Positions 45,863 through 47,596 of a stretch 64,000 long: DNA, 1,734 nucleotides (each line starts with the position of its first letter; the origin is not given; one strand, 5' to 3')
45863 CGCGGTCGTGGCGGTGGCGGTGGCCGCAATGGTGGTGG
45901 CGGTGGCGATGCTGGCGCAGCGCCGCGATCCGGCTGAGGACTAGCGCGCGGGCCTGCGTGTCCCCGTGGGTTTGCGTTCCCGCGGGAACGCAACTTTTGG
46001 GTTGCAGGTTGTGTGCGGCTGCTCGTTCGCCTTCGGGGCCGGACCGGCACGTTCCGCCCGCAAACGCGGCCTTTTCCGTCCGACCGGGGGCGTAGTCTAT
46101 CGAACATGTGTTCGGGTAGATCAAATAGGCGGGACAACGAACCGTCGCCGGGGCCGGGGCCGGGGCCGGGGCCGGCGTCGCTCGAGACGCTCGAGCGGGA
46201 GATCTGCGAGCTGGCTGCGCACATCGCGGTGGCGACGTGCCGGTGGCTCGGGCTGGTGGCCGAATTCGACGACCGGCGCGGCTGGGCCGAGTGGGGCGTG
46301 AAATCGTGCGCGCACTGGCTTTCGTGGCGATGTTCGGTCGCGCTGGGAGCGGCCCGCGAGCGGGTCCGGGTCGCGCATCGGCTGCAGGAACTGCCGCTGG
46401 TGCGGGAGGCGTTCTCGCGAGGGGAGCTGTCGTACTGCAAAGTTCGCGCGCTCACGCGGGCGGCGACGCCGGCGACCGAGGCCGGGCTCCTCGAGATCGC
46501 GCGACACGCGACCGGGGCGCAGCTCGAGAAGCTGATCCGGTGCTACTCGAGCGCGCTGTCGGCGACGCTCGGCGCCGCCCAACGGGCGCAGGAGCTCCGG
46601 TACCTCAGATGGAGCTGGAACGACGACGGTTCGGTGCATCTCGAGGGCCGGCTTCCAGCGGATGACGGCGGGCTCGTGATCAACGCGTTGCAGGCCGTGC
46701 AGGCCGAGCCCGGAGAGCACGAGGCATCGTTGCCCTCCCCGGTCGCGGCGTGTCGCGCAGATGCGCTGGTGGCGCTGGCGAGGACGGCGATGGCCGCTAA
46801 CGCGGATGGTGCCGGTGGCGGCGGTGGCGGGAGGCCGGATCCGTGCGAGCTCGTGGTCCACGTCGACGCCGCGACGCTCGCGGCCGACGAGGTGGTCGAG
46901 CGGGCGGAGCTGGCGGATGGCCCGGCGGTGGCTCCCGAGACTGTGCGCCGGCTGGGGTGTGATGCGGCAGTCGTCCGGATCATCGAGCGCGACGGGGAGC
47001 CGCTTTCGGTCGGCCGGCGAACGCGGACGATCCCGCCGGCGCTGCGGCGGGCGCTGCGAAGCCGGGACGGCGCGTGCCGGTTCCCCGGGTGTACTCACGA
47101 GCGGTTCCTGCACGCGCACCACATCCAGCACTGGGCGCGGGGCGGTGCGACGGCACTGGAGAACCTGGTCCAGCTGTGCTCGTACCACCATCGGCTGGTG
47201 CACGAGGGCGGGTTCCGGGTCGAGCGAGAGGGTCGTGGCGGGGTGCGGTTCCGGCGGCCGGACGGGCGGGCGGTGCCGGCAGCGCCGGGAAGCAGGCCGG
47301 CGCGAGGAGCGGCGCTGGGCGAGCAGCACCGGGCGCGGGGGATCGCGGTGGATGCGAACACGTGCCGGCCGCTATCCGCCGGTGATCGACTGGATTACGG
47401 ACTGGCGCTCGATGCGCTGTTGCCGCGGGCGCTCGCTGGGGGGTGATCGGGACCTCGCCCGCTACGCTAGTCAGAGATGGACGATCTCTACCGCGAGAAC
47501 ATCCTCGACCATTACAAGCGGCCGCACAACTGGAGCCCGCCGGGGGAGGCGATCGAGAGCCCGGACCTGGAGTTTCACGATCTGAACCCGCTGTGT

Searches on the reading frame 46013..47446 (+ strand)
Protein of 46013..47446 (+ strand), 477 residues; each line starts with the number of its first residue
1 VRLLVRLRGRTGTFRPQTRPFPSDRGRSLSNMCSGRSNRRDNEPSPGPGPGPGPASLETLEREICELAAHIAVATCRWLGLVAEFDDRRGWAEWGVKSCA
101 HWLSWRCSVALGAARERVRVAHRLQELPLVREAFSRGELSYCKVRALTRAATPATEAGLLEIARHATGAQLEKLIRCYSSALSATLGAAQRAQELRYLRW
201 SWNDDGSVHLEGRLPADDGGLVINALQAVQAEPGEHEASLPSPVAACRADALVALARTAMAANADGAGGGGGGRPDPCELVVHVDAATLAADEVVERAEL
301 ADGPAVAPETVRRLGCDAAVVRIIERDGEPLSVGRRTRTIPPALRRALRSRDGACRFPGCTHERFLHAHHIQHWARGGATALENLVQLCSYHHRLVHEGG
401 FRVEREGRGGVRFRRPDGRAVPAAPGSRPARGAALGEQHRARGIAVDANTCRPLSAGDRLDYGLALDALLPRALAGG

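Call 89: search_protein_families(library=pfam, proteins=[window:46013-47446:+], max_evalue=0.001)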
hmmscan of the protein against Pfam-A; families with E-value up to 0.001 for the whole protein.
window:46013-47446:+ (477 aa): 2 families
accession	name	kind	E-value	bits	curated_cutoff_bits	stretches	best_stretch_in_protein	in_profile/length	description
PF02720.22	DUF222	-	1.1e-22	81.2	24.4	1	80-352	20-306/306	Domain of unknown function (DUF222)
PF01844.29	HNH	-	2.1e-06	28.2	21.4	1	362-397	11-45/47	HNH endonuclease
